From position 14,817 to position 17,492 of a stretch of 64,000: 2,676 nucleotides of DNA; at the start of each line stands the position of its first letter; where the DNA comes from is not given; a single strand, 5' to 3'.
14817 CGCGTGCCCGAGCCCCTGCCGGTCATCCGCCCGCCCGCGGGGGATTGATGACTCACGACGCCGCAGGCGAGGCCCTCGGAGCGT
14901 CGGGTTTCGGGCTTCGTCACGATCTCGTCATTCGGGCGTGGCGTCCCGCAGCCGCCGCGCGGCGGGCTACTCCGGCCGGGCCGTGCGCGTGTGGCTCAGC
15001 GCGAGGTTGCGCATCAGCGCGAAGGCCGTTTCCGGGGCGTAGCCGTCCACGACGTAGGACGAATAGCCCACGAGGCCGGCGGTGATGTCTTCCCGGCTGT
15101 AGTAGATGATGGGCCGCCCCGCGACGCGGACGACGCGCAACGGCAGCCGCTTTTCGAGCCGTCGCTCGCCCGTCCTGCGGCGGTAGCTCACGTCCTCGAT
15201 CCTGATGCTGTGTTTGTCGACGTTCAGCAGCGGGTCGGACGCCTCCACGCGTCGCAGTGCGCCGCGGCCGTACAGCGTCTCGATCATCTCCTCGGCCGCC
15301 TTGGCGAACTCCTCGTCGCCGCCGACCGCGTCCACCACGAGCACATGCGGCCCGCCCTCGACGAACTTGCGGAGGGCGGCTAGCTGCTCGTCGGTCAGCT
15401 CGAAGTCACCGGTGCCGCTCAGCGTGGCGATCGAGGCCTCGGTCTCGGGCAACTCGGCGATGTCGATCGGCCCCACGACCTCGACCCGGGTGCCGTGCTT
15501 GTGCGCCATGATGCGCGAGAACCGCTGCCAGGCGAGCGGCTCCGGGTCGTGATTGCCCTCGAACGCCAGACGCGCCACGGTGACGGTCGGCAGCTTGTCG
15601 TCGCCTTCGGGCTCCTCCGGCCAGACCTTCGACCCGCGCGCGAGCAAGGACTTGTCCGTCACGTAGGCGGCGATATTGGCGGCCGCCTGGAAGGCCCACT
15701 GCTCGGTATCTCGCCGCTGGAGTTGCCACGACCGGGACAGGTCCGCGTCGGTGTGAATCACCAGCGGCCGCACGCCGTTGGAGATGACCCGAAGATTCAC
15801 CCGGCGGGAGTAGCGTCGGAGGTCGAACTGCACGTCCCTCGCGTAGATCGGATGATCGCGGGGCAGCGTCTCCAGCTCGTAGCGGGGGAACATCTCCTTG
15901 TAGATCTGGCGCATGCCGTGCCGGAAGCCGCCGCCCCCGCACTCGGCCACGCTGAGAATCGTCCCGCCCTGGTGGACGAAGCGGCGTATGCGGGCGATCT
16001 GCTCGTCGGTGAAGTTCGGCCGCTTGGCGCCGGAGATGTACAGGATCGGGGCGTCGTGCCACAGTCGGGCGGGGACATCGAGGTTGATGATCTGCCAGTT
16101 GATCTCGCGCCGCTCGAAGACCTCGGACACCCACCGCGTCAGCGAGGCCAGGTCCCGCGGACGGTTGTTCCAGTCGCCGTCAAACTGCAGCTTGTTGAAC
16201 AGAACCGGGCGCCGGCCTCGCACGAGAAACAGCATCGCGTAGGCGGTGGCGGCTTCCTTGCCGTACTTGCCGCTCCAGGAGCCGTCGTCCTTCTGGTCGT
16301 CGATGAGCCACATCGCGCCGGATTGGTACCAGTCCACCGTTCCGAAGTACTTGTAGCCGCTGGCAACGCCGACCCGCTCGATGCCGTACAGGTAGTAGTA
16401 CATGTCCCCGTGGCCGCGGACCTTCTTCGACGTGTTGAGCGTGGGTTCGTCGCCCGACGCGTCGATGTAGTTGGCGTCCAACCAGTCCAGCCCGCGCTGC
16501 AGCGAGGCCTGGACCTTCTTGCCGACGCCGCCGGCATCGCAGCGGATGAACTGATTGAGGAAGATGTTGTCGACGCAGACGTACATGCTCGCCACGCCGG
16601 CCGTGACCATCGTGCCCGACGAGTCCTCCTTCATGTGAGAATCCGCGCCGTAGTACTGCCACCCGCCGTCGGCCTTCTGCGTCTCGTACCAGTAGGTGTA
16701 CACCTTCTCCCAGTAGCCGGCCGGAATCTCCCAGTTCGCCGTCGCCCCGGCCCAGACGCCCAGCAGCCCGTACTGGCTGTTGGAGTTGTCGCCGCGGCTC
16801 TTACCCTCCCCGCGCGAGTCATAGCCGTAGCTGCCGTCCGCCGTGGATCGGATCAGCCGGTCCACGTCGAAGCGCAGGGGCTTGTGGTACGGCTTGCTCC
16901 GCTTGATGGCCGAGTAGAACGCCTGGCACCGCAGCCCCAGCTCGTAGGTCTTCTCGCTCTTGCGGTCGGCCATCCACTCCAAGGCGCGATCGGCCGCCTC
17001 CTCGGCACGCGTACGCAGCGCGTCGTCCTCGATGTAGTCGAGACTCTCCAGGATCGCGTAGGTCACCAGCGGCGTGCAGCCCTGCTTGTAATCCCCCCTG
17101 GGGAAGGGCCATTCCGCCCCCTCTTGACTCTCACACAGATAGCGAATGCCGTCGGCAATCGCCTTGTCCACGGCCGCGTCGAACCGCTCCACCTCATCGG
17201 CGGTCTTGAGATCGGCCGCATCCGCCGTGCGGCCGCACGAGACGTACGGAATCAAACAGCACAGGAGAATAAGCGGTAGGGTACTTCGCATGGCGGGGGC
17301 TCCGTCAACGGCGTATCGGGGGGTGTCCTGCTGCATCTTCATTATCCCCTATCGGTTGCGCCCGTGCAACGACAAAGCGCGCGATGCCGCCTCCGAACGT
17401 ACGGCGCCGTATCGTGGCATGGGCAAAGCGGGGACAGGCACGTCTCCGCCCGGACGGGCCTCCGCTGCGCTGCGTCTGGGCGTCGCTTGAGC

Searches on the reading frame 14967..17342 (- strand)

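Call 80: search_protein_families(library=pfam, proteins=[window:14967-17342:-], max_evalue=0.01)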
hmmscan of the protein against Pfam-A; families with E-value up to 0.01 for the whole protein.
window:14967-17342:- (791 aa): 3 families
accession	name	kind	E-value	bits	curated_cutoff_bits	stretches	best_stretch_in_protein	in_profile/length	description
PF13709.12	DUF4159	-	7e-30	104.5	25.9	2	384-561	4-201/202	Domain of unknown function (DUF4159)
PF14258.12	DUF4350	-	3.7e-08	34.3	30.4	1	600-688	4-96/181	Domain of unknown function (DUF4350)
PF23355.1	IFT52_GIFT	-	0.00011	21.8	27.2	0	415-470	28-84/246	IFT52 GIFT domain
